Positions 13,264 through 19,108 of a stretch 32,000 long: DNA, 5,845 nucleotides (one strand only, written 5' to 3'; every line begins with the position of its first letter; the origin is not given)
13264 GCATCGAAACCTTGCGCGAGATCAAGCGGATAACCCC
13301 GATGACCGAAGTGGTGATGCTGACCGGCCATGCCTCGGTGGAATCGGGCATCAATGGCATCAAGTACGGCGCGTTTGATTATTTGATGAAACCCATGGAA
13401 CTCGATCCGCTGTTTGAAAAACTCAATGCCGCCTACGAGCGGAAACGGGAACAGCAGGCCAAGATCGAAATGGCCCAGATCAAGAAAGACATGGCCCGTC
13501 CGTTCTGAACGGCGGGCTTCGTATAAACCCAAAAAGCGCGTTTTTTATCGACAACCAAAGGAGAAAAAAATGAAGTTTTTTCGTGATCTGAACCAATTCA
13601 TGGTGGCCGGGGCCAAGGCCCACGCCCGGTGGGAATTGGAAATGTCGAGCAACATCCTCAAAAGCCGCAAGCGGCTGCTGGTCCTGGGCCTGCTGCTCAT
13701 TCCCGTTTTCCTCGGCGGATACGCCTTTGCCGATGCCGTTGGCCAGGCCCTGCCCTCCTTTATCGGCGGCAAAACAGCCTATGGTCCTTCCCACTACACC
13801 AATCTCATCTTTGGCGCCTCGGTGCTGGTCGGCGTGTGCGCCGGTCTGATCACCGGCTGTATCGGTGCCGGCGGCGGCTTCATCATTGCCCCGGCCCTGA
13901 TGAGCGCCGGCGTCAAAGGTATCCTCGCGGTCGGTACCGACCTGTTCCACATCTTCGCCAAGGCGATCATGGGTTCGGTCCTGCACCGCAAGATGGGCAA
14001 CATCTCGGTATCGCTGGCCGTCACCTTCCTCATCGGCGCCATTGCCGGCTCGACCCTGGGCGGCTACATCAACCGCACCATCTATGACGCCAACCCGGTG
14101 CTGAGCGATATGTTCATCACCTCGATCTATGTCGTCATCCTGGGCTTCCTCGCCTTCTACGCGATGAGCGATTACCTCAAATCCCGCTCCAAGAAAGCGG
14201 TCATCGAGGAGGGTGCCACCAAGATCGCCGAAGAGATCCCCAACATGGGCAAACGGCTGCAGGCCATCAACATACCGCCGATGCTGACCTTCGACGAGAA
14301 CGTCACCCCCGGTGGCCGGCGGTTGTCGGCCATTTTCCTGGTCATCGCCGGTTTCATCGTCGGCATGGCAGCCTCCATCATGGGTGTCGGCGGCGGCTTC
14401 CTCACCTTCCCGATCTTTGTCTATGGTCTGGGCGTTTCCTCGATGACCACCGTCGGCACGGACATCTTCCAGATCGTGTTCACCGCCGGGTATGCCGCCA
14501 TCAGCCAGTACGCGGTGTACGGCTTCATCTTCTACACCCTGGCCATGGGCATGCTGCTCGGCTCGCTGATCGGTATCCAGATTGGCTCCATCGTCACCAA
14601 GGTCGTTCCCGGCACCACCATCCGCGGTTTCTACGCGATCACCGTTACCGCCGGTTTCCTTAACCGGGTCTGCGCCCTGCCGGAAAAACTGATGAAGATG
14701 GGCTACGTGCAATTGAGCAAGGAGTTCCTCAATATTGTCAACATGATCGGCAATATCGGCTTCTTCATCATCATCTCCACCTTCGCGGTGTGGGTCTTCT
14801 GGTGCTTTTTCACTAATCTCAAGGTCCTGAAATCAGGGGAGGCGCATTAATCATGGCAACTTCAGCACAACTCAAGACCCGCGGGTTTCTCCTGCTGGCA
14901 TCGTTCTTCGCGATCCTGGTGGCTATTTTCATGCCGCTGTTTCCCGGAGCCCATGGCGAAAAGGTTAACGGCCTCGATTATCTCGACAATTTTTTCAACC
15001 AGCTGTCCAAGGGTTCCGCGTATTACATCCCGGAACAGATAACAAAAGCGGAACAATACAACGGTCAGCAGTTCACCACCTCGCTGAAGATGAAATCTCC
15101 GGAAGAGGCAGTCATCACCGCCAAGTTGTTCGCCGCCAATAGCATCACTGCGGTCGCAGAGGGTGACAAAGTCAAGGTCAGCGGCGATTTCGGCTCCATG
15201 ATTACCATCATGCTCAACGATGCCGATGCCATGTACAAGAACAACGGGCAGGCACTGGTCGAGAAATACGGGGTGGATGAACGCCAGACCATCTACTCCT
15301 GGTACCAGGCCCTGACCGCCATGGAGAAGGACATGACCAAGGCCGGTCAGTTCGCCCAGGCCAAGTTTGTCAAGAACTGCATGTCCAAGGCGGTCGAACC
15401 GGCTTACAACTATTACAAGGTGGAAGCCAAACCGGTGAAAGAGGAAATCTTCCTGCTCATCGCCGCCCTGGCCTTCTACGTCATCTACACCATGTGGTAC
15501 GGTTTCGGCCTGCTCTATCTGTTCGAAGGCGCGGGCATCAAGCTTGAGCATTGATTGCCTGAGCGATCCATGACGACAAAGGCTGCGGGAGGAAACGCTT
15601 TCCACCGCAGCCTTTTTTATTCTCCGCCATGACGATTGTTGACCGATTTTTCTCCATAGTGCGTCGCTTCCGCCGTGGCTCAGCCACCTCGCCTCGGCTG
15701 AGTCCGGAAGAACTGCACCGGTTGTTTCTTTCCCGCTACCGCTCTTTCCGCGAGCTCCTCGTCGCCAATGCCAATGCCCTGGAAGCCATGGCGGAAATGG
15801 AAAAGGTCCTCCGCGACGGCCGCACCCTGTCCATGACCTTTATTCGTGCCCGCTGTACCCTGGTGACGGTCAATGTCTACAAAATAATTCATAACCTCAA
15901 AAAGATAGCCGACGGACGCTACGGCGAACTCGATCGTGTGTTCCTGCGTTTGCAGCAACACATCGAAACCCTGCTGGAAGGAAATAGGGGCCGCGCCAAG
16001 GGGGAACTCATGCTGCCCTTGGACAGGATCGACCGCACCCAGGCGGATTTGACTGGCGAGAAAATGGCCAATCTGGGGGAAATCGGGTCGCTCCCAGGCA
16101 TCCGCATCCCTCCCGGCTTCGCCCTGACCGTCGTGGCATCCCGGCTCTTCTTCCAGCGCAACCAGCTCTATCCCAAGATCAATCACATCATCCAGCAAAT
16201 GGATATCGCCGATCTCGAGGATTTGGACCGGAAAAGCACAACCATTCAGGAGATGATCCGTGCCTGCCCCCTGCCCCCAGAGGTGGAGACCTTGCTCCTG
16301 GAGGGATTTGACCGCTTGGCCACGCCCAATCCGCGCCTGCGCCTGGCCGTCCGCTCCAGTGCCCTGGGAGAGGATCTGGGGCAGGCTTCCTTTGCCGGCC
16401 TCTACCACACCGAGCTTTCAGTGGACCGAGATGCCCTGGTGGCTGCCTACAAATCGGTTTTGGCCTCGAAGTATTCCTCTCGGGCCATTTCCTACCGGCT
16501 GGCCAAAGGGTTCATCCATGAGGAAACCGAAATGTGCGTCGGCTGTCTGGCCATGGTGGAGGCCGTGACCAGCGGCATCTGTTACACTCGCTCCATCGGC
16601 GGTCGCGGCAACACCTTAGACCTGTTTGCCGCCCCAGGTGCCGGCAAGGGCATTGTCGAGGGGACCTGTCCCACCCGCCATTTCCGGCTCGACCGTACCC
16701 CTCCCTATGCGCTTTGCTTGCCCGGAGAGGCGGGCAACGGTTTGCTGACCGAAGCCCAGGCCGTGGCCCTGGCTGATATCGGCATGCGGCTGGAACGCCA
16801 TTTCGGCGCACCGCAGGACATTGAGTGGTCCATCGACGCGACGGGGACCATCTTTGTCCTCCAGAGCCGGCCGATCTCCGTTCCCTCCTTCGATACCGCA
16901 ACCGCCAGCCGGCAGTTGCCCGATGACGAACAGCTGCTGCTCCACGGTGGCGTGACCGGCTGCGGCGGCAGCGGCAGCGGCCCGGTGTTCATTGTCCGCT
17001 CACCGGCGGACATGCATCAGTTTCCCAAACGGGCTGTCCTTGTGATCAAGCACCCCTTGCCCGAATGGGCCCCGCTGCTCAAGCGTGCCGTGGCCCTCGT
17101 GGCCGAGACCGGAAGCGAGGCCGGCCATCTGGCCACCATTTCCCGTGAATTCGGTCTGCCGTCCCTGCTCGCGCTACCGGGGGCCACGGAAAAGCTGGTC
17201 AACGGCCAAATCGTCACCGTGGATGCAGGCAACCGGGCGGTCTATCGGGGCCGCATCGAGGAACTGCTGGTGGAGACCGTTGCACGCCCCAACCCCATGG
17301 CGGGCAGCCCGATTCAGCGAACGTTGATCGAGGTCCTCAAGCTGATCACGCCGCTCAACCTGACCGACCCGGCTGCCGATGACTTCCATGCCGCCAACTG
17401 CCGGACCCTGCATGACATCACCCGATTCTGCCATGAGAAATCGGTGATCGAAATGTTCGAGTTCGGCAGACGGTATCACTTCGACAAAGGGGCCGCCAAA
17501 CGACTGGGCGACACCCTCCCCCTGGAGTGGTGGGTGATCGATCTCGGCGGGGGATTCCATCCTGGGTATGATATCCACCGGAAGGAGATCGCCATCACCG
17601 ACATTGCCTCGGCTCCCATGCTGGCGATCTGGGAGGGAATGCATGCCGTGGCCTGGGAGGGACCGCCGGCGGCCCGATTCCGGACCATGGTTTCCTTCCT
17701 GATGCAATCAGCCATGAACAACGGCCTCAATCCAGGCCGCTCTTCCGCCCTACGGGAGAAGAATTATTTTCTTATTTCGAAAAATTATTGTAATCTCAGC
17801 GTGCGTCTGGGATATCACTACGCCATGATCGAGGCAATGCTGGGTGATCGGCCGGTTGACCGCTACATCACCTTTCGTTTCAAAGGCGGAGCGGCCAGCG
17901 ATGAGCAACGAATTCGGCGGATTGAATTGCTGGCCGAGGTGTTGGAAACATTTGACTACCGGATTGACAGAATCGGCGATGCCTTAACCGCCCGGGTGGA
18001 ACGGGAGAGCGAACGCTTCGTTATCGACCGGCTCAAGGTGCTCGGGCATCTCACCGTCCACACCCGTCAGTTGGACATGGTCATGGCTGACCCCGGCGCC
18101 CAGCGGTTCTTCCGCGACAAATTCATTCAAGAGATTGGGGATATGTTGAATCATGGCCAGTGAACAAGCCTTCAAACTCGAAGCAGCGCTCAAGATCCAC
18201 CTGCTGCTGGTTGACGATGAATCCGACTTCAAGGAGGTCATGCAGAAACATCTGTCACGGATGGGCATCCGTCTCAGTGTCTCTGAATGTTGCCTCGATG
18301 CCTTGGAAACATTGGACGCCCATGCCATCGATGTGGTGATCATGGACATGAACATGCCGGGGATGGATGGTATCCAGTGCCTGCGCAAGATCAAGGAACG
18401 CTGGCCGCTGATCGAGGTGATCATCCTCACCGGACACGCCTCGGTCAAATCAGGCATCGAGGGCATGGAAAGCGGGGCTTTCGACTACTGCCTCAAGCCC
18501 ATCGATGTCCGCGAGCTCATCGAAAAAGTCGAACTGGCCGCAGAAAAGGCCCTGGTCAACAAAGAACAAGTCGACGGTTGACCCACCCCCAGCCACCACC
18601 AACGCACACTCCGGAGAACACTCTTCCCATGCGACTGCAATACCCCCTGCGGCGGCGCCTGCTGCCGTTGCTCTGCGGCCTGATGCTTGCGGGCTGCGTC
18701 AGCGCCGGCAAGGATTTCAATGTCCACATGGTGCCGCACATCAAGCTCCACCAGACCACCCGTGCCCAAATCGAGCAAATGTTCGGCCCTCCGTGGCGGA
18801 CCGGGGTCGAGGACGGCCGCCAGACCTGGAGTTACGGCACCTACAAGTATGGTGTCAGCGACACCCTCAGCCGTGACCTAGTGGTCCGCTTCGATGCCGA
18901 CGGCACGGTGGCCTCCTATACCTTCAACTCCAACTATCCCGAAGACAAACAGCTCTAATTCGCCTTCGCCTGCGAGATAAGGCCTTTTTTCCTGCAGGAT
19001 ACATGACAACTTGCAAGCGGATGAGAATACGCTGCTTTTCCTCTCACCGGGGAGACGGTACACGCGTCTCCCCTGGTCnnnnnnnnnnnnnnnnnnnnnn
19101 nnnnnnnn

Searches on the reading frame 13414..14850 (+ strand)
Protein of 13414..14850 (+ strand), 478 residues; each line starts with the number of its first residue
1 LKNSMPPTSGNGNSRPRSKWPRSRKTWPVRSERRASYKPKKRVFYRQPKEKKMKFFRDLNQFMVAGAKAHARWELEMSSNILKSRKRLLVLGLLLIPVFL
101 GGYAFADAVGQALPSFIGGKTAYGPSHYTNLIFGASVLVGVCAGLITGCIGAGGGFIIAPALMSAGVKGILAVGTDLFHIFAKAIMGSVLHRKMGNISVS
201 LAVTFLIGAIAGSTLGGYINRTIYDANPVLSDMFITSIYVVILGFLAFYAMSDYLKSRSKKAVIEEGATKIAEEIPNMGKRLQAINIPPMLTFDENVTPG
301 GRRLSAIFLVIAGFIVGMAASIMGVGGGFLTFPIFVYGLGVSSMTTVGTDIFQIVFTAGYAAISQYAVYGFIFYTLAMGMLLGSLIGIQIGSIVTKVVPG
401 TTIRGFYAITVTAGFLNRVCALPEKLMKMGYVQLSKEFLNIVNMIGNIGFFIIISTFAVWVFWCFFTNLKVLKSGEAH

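Call 5: search_protein_families(library=pfam, proteins=[window:13414-14850:+], max_evalue=0.01)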
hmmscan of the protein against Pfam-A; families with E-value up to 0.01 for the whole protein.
window:13414-14850:+ (478 aa): 1 family
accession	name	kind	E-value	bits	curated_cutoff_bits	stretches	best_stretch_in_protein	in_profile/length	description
PF01925.25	TauE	-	1.1e-37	130.4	32.6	1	137-413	2-232/237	Sulfite exporter TauE/SafE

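Call 65: search_protein_families(library=padloc, proteins=[window:13570-14847:+], max_evalue=0.01)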
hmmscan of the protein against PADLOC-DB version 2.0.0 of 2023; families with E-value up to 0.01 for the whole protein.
window:13570-14847:+ (426 aa): 0 families

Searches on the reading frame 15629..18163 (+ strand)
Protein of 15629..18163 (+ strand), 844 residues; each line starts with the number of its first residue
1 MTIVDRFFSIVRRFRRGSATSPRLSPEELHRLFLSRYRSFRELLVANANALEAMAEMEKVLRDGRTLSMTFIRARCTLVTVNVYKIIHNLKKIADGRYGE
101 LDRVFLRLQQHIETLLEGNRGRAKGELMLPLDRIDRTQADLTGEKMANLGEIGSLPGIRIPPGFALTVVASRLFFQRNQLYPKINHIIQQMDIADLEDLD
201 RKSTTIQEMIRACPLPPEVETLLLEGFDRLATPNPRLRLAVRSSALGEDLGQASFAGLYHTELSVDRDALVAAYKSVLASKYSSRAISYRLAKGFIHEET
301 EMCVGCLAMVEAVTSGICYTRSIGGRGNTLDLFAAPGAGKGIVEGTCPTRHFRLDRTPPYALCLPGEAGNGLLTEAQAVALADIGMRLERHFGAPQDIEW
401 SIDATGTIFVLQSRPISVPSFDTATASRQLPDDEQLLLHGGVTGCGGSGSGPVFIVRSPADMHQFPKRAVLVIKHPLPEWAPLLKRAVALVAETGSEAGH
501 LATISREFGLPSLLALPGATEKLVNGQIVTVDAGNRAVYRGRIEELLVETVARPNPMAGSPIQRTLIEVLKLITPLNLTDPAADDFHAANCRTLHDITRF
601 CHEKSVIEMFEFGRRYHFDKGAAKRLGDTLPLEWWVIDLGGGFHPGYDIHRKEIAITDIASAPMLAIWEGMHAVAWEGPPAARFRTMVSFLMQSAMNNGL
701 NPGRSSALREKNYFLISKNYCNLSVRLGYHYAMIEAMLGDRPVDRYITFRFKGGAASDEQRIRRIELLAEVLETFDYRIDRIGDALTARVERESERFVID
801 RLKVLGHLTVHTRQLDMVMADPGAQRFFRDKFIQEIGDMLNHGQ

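Call 3: search_protein_families(library=pfam, proteins=[window:15629-18163:+], max_evalue=1)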
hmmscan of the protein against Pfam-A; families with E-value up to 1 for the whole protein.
window:15629-18163:+ (844 aa): 2 families
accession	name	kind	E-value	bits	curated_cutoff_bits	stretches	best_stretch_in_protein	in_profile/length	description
PF01326.24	PPDK_N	-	1.3e-66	225.6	27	2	141-356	3-224/328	Pyruvate phosphate dikinase, AMP/ATP-binding domain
PF00391.29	PEP-utilizers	-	5.7e-15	55.1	23.1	1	465-534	1-70/72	PEP-utilising enzyme, mobile domain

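Call 4: search_protein_families(library=ncbifam, proteins=[window:15629-18163:+], max_evalue=1)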
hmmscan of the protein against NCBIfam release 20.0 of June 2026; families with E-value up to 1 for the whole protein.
window:15629-18163:+ (844 aa): 25 families
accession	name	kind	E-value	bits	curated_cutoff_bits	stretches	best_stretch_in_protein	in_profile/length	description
NF005057.0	PRK06464.1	equivalog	1.6e-82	277.8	598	2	126-353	5-239/798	phosphoenolpyruvate synthase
TIGR01418.1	PEP_synth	equivalog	4.4e-79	266.7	739.75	2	128-352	2-232/784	pyruvate, water dikinase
NF004878.0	PRK06241.1-3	subfamily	1.8e-52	178.6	945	3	131-353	8-228/891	phosphoenolpyruvate synthase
NF004877.0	PRK06241.1-2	subfamily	4.5e-50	170.8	866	3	127-354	4-230/869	phosphoenolpyruvate synthase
NF041857.1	RIF_Ptrans_rph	equivalog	2.8e-49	168.2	999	3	128-353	3-227/864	rifamycin-inactivating phosphotransferase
NF004879.0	PRK06241.1-4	equivalog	5.3e-47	160.5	976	3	127-352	4-228/868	phosphoenolpyruvate synthase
NF004881.0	PRK06241.2-2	equivalog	9.3e-47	159.8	883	3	135-357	12-229/898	phosphoenolpyruvate synthase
NF004880.0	PRK06241.2-1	equivalog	1.9e-43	148.5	972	2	137-417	13-281/837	phosphoenolpyruvate synthase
NF052632.1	undecylprod_RedH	equivalog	1.4e-39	135.8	1350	3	129-356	4-211/880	undecylprodigiosin ligase RedH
NF004883.0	PRK06241.2-4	equivalog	4.2e-37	127.8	1063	3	143-355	33-243/928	phosphoenolpyruvate synthase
NF000283.1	RPH_KJ151292.1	equivalog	8.6e-37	126.8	1700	3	125-345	3-222/865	rifamycin-inactivating phosphotransferase Rph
NF052631.1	prodigiosin_PigC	equivalog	4.3e-36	124.2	1300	3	156-357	29-216/883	prodigiosin ligase PigC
NF004882.0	PRK06241.2-3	equivalog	5.8e-30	104.1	850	2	173-417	38-277/827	phosphoenolpyruvate synthase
NF004531.0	PRK05878.1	equivalog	9e-15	54.3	456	2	437-545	352-461/534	pyruvate, phosphate dikinase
NF004978.0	PRK06354.1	subfamily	5.8e-11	41.6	462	1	447-544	491-588/590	pyruvate kinase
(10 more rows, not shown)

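Call 65: search_protein_families(library=padloc, proteins=[window:15629-18160:+], max_evalue=0.01)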
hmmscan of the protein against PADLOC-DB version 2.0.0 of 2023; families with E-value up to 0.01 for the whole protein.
window:15629-18160:+ (844 aa): 0 families

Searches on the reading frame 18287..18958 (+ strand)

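Call 6: search_protein_families(library=pfam, proteins=[window:18287-18958:+], max_evalue=0.01)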
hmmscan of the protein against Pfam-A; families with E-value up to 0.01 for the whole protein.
window:18287-18958:+ (223 aa): 1 family
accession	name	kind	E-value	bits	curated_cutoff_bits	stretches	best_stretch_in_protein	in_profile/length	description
PF04355.18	BamE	-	0.0031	17.7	23.2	1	157-210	16-69/71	Outer membrane protein assembly factor BamE domain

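Call 20: search_protein_families(library=ncbifam, proteins=[window:18287-18958:+], max_evalue=0.01)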
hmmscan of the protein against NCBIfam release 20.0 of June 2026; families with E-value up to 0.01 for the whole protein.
window:18287-18958:+ (223 aa): 0 families
